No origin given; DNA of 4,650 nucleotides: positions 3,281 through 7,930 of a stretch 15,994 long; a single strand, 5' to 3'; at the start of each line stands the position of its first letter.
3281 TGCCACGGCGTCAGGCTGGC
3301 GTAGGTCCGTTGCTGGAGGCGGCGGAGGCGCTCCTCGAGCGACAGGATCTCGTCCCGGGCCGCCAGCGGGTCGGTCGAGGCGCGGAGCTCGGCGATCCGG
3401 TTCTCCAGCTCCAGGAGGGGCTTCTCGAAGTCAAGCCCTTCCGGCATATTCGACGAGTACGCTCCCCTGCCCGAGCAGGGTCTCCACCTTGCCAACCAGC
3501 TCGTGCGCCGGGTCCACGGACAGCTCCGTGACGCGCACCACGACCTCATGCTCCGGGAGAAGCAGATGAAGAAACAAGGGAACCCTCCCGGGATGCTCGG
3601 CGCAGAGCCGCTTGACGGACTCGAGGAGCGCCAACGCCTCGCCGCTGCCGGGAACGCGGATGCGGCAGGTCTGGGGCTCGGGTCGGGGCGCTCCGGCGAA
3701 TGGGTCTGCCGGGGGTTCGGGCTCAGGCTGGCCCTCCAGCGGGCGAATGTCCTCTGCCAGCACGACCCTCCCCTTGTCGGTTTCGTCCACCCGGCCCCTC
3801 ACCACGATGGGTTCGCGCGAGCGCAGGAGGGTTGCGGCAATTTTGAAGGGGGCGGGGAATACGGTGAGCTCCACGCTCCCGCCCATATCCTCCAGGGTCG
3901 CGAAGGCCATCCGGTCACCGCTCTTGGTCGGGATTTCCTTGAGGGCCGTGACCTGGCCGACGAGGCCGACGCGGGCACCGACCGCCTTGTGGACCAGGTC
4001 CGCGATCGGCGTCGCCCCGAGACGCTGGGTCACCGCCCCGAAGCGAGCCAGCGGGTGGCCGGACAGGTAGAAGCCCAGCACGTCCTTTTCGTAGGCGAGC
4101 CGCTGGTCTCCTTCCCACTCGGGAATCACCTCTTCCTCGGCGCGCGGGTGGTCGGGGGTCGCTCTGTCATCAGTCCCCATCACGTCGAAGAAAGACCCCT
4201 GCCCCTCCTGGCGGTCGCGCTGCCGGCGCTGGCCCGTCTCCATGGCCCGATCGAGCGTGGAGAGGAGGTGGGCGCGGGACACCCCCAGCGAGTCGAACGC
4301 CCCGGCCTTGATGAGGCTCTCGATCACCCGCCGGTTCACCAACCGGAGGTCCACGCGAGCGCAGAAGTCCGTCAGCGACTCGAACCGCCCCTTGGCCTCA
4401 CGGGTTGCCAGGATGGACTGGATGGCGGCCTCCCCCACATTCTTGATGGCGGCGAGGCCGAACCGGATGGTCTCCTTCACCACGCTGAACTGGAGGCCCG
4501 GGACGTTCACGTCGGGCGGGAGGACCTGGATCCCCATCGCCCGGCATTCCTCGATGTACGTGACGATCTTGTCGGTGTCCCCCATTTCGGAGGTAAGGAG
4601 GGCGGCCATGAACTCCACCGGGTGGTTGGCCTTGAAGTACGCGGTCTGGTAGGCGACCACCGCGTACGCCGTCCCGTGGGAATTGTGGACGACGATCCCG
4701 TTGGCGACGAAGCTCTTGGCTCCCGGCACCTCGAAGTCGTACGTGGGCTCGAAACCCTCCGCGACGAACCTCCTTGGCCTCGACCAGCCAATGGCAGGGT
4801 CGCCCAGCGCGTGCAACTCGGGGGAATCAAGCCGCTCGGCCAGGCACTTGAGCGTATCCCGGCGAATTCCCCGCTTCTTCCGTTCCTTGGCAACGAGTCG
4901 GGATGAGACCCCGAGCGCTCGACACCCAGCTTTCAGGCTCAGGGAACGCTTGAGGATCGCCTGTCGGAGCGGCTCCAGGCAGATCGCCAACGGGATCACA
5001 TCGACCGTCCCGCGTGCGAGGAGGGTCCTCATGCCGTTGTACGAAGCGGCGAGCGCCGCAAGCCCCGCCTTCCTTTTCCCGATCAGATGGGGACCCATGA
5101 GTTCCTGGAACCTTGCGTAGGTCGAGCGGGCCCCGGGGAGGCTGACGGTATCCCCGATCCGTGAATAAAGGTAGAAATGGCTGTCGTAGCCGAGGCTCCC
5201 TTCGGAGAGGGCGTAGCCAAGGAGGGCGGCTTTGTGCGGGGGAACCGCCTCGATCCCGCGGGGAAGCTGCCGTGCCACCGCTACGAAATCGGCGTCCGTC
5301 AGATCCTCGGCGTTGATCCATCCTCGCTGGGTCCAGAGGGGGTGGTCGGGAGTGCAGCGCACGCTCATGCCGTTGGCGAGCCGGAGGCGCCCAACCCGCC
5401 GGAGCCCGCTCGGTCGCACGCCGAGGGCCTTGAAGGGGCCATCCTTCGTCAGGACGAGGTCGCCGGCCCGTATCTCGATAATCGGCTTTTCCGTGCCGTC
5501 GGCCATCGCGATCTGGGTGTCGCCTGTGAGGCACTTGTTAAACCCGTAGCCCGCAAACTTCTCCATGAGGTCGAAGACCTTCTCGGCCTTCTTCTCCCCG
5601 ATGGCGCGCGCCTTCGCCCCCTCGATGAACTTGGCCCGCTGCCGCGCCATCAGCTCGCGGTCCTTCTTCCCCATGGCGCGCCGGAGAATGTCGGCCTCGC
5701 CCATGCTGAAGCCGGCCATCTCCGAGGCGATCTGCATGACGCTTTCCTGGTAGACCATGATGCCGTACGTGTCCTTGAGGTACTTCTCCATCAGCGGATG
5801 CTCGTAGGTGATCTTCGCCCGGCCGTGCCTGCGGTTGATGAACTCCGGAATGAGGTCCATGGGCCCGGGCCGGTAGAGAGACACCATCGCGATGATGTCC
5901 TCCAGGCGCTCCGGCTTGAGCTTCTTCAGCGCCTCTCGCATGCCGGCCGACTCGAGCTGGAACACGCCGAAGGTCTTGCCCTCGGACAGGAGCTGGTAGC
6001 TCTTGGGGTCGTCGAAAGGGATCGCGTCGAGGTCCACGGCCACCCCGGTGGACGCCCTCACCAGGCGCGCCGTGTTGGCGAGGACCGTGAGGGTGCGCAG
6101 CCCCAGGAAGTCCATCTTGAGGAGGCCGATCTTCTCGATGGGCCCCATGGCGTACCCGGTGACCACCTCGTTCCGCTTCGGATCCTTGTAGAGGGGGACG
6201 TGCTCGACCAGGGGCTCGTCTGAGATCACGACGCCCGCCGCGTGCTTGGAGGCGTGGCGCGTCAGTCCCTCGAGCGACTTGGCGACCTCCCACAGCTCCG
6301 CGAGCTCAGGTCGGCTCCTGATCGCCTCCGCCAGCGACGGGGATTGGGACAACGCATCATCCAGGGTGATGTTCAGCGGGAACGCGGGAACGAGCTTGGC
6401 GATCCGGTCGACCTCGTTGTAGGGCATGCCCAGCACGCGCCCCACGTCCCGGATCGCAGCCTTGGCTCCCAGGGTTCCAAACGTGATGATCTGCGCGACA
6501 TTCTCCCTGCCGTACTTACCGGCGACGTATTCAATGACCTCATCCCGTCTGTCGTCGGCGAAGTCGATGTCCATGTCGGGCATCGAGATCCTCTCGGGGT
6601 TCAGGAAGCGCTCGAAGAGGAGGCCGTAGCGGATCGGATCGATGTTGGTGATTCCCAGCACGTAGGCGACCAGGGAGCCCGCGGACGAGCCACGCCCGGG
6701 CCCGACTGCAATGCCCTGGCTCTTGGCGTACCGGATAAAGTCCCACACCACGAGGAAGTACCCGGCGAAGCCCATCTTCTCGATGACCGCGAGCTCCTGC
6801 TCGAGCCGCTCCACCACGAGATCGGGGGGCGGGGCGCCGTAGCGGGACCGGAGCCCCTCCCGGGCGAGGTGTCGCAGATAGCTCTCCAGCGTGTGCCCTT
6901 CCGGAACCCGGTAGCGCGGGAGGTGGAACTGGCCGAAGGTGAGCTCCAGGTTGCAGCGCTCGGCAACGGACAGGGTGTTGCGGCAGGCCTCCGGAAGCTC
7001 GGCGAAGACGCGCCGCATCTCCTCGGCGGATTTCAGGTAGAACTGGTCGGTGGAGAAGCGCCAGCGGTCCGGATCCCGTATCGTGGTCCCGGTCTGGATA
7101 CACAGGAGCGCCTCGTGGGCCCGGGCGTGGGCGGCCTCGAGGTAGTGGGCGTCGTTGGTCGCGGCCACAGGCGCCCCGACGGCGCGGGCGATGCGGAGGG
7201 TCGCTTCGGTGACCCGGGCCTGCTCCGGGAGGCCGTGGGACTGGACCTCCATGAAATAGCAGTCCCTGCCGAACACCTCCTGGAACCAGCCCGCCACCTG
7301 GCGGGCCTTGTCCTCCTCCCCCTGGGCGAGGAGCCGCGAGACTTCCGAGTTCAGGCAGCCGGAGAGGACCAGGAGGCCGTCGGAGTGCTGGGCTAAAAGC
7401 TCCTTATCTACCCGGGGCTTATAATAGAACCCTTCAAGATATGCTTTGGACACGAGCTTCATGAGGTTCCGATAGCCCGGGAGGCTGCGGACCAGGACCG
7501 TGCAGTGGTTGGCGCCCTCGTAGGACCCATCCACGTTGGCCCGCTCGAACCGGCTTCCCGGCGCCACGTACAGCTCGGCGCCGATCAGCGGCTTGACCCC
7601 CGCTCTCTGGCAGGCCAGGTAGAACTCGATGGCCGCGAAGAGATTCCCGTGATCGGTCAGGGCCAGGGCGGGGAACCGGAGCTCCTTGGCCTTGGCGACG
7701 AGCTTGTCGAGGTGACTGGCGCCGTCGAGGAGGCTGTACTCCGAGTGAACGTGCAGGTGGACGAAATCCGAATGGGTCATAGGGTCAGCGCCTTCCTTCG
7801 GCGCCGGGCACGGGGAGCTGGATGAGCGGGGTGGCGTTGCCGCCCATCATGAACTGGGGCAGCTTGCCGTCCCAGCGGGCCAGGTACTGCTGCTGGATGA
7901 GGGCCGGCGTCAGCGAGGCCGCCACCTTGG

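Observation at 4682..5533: DnaE intein at the GFNK|SHG site with a decayed homing-endonuclease core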

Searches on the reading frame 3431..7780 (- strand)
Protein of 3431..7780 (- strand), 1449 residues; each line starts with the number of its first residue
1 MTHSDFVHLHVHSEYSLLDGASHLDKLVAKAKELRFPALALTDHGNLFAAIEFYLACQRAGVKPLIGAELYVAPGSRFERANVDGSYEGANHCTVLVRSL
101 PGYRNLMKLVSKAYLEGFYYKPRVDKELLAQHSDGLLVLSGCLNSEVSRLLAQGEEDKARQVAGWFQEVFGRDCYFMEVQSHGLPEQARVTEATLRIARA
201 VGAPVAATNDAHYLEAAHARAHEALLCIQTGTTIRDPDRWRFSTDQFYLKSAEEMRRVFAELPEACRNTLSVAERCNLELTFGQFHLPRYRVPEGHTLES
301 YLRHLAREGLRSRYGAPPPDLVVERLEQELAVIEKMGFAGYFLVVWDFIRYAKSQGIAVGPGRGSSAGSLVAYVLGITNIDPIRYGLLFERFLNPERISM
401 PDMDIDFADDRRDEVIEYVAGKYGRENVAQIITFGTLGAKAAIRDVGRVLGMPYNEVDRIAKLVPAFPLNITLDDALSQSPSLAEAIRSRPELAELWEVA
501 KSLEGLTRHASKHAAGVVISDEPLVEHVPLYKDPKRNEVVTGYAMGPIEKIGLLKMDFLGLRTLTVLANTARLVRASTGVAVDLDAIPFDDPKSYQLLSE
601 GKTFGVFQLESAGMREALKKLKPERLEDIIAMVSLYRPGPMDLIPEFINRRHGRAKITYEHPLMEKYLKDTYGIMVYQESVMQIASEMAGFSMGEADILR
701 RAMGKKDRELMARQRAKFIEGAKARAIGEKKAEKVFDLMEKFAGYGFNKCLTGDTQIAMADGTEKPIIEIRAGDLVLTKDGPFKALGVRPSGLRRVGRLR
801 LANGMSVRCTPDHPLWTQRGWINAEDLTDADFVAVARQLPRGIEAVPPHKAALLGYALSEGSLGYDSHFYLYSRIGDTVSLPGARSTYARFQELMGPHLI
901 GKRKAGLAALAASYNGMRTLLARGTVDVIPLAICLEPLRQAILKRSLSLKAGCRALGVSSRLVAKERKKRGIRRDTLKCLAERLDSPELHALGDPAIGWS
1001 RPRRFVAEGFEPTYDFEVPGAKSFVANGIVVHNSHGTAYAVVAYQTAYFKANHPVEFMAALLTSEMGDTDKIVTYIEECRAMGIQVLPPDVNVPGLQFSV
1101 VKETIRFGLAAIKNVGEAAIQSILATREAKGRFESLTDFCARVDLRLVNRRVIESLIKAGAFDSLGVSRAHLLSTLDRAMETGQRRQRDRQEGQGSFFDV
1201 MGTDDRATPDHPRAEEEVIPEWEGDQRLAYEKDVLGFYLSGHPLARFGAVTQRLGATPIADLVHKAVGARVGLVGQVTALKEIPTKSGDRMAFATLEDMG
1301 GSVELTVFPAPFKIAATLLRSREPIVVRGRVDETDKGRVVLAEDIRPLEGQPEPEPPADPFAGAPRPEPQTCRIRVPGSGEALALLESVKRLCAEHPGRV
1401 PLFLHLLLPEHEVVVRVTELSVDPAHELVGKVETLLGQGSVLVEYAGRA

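Call 6: search_protein_families(library=pfam, proteins=[window:3431-7780:-], max_evalue=1)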
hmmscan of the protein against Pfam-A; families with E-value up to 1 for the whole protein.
window:3431-7780:- (1449 aa): 11 families
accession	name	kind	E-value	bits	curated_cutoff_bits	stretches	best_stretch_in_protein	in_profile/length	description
PF07733.18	DNA_pol3_alpha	-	4.6e-107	357.9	23.9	1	300-560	1-260/260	Bacterial DNA polymerase III alpha NTPase domain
PF17657.6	DNA_pol3_finger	-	2.4e-65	219.4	22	1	563-724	1-164/166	Bacterial DNA polymerase III alpha subunit finger domain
PF02811.25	PHP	-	2.7e-55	187.6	26.4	1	8-182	1-164/164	PHP domain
PF14579.12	HHH_6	-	3e-31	107.9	25.6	1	1083-1172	1-90/90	Helix-hairpin-helix motif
PF01336.31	tRNA_anti-codon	-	6.4e-10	39.3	27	1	1273-1348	3-75/75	OB-fold nucleic acid binding domain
PF14890.11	Intein_splicing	-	2.9e-09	37.3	35.8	1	795-1033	49-155/155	Intein splicing domain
PF14623.11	Vint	-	6.7e-06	26.4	27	1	750-829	2-78/166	Hint-domain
PF05203.21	Hom_end_hint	-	0.00072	20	32.1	1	750-784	1-35/228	Hom_end-associated Hint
PF13403.11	Hint_2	-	0.0027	18.5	28.4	1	750-796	2-45/147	Hint domain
PF04919.18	DUF655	-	0.01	16.2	22.2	1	1109-1155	118-164/181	Protein of unknown function (DUF655)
PF01079.26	Hint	-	0.13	12.3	29.7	1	748-780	11-43/213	Hint module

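Call 7: search_protein_families(library=ncbifam, proteins=[window:3431-7780:-], max_evalue=1)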
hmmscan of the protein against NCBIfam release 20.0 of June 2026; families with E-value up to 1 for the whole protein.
window:3431-7780:- (1449 aa): 29 families (the best 25 are shown)
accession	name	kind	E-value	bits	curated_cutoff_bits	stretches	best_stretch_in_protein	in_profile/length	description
NF005298.0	PRK06826.1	equivalog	0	1455.7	1260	2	4-750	3-751/1151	DNA polymerase III subunit alpha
NF004226.0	PRK05673.1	equivalog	0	1450.9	1002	2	2-750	2-752/1146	DNA polymerase III subunit alpha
TIGR00594.1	polc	superfamily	0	1364.8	434.35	2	6-750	1-750/1022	DNA polymerase III subunit alpha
NF005617.0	PRK07374.1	equivalog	0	1134.4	1653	2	5-750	2-762/1170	DNA polymerase III subunit alpha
NF005377.0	PRK06920.1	equivalog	0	1083.7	1806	2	5-750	2-729/1108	DNA polymerase III subunit alpha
NF007079.0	PRK09532.1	equivalog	1e-234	781.6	1525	1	6-819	3-852/876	DNA polymerase III subunit alpha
NF005516.0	PRK07135.1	equivalog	3.5e-207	690.8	1084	3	265-750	195-681/974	DNA polymerase III DnaE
NF004225.0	PRK05672.1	subfamily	1.7e-204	682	939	2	3-748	3-737/1047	error-prone DNA polymerase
NF005582.0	PRK07279.1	equivalog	2.8e-201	671.2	1279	2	6-750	2-683/1033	DNA polymerase III subunit alpha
NF004550.0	PRK05898.1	equivalog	6.9e-184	613.7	1182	3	207-749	139-676/971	DNA polymerase III subunit alpha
NF005616.0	PRK07373.1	equivalog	2.3e-96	323.1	646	1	1009-1349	11-361/449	DNA polymerase III subunit alpha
NF001688.0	PRK00448.1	equivalog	2.1e-59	201.2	873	5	90-383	614-913/1445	PolC-type DNA polymerase III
TIGR01405.1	polC_Gram_pos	equivalog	4.1e-53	180.4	1043.45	4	90-383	380-678/1211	DNA polymerase III subunit alpha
NF005852.0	PRK07773.1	equivalog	3.2e-22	78.6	780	2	907-1062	702-857/886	replicative DNA helicase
NF007072.0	PRK09519.1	equivalog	1.3e-10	40.3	1024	2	777-865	285-378/790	intein-containing recombinase RecA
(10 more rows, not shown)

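Call 34: find_encoding_contigs(protein=window:3431-7780:-, flank=3000, max_places=4)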
Protein window:3431-7780:- (1449 aa): no gene with exactly this product is on record in the collection.

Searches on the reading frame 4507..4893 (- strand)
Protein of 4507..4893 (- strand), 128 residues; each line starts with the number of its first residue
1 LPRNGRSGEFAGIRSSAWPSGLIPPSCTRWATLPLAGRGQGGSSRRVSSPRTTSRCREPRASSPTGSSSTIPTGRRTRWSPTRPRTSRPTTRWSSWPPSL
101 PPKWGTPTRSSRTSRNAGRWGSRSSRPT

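Call 75: search_protein_families(library=pfam, proteins=[window:4507-4893:-], max_evalue=0.1)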
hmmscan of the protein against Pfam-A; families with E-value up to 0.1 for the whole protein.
window:4507-4893:- (128 aa): 0 families
